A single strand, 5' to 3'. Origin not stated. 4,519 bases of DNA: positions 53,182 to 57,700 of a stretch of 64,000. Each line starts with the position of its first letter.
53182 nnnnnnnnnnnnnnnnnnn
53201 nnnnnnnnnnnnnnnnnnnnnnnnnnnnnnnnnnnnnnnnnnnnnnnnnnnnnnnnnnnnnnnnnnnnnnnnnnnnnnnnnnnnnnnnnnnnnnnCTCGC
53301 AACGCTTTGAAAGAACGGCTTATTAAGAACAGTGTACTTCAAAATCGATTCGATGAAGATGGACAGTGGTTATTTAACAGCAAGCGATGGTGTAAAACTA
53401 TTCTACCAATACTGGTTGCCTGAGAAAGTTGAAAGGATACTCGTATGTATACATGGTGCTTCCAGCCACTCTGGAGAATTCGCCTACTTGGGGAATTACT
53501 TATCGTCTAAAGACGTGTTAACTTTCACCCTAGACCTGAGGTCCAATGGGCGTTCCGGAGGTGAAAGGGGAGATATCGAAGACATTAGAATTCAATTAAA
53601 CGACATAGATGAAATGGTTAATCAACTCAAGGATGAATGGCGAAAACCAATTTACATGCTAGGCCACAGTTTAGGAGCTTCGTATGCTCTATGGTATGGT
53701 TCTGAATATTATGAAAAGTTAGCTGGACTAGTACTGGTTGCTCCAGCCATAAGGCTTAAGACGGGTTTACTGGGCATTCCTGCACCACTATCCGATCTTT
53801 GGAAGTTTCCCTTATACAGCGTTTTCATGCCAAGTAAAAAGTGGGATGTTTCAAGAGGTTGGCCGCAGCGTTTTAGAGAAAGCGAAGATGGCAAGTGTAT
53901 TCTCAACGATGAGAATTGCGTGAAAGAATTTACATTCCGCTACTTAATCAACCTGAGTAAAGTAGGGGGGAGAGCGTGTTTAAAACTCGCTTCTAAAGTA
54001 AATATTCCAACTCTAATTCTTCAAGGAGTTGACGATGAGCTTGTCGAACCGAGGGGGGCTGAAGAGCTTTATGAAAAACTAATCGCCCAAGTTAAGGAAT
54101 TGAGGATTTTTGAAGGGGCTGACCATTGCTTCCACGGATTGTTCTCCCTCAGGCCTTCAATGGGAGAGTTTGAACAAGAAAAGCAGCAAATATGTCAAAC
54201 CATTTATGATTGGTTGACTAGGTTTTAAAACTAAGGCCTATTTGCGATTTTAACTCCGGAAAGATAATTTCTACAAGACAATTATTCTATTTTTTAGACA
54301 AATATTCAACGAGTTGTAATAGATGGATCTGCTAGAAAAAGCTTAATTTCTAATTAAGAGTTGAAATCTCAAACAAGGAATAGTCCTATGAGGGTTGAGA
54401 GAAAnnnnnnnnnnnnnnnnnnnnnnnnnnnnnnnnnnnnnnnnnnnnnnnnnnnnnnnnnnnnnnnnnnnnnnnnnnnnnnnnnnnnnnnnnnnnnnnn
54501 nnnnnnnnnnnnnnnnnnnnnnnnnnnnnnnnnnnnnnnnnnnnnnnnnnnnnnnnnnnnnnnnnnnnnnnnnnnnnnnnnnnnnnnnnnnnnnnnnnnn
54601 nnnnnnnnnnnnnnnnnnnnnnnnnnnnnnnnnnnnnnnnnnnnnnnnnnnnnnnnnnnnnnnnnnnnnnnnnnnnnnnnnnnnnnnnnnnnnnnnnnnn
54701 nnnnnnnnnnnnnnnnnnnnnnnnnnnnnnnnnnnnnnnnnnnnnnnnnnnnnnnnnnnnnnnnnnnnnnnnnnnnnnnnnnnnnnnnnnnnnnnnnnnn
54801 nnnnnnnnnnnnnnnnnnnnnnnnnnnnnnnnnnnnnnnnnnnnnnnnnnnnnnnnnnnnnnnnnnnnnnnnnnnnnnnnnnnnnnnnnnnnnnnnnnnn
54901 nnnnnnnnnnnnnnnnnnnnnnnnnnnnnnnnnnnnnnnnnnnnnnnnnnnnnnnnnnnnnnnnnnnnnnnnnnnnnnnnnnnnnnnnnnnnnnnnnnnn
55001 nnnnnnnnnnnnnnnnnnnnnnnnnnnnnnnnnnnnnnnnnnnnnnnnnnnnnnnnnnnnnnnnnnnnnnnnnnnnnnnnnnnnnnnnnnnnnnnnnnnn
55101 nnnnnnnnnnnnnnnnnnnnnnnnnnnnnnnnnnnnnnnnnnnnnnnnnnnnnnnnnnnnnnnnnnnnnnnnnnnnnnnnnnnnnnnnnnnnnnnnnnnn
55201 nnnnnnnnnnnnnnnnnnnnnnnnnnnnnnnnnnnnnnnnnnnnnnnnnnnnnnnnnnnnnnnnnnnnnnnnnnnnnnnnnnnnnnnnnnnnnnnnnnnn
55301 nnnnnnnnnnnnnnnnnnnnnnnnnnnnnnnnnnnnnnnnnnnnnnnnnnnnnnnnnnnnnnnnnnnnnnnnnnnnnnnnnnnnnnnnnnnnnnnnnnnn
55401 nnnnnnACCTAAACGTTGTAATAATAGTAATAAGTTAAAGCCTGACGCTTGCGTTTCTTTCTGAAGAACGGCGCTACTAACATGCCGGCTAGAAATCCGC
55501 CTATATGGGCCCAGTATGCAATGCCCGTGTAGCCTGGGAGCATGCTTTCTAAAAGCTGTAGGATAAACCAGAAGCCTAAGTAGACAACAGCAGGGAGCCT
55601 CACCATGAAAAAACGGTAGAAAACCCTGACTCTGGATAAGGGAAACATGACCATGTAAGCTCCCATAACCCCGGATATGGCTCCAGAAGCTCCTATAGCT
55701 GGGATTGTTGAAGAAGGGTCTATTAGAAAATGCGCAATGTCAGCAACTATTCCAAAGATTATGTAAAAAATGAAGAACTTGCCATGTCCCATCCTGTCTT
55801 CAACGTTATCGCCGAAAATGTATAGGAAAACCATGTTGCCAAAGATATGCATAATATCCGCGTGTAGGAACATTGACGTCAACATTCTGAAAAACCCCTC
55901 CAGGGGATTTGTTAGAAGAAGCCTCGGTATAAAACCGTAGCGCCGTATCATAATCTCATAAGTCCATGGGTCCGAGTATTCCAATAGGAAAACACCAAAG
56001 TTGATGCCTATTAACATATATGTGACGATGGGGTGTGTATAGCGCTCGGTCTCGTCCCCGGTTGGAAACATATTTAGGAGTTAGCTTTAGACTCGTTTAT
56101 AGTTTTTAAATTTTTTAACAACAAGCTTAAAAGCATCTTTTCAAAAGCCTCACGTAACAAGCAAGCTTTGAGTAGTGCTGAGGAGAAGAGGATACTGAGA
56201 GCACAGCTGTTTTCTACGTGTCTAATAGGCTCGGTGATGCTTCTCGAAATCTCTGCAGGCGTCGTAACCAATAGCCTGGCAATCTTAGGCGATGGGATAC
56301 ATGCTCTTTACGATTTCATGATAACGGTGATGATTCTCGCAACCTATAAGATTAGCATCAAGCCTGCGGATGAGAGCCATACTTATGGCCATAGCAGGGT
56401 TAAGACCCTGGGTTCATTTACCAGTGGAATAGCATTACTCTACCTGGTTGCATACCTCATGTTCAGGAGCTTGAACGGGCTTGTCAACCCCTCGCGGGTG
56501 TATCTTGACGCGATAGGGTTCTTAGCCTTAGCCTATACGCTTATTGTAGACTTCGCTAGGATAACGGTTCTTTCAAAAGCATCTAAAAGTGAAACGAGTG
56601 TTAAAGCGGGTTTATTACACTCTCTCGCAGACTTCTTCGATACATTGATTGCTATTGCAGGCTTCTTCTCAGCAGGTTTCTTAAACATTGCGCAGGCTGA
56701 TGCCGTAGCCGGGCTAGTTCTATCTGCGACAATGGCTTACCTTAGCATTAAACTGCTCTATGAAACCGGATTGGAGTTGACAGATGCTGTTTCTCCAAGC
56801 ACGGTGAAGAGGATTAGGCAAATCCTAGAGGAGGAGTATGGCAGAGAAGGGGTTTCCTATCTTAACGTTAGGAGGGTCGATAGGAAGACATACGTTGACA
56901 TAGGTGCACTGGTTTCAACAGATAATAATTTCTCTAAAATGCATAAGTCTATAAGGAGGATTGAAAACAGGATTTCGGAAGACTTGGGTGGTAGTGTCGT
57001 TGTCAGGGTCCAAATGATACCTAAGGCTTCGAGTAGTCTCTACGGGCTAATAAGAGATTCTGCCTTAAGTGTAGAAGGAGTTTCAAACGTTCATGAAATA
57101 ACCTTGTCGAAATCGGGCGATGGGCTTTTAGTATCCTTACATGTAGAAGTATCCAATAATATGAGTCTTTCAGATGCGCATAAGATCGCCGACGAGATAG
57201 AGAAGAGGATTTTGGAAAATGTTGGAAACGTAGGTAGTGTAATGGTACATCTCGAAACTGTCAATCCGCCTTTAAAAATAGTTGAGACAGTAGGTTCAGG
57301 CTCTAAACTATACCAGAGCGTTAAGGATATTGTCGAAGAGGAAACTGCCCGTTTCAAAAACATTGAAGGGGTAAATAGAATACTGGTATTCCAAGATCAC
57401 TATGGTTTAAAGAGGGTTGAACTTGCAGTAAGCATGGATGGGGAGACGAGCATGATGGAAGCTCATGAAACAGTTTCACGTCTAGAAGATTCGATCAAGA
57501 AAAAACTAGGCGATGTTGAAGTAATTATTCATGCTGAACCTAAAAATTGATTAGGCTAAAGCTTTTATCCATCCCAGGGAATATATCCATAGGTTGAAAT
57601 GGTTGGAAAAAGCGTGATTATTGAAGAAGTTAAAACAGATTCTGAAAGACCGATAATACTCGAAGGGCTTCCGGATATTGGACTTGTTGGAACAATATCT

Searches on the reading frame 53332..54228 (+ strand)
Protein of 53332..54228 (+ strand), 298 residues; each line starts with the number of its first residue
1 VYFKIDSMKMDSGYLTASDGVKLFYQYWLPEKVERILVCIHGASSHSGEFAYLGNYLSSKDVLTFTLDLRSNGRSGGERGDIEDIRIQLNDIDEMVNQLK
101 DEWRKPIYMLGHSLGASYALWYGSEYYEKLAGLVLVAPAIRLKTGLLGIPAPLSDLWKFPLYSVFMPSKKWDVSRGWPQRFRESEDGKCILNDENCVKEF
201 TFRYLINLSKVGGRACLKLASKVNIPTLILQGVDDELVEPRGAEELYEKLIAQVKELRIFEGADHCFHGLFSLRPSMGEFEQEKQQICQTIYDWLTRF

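Call 61: search_protein_families(library=pfam, proteins=[window:53332-54228:+])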
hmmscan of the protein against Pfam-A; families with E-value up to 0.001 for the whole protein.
window:53332-54228:+ (298 aa): 6 families
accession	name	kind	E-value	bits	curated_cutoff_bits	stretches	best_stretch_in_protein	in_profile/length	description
PF12146.15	Hydrolase_4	-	5e-42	144.3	27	1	33-268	3-235/239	Serine aminopeptidase, S33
PF00561.26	Abhydrolase_1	-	1.6e-16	61.2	25.8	1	36-158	2-114/245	alpha/beta hydrolase fold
PF12697.13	Abhydrolase_6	-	1.2e-15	59.2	26.3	1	37-268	1-207/217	Alpha/beta hydrolase family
PF20408.4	Abhydrolase_11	-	2.1e-05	24.8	27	0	221-290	124-187/193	Alpha/beta hydrolase domain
PF05728.18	UPF0227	-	9.4e-05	22.8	21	0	85-144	42-95/187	Uncharacterised protein family (UPF0227)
PF06821.19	Ser_hydrolase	-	0.00073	19.9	22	0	100-139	50-91/172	Serine hydrolase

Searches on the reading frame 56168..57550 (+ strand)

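Call 61: search_protein_families(library=pfam, proteins=[window:56168-57550:+])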
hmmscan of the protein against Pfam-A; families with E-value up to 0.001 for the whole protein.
window:56168-57550:+ (460 aa): 3 families
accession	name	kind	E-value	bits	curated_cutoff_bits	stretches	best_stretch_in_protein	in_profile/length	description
PF16916.11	ZT_dimer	-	4.2e-37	126.5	26.7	3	292-364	6-77/78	Dimerisation domain of Zinc Transporter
PF01545.26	Cation_efflux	-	2.8e-32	112.6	26.6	1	16-204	4-197/198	Cation efflux family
PF14535.12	AMP-binding_C_2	-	0.00066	20.3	25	0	300-366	14-78/96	AMP-binding enzyme C-terminal domain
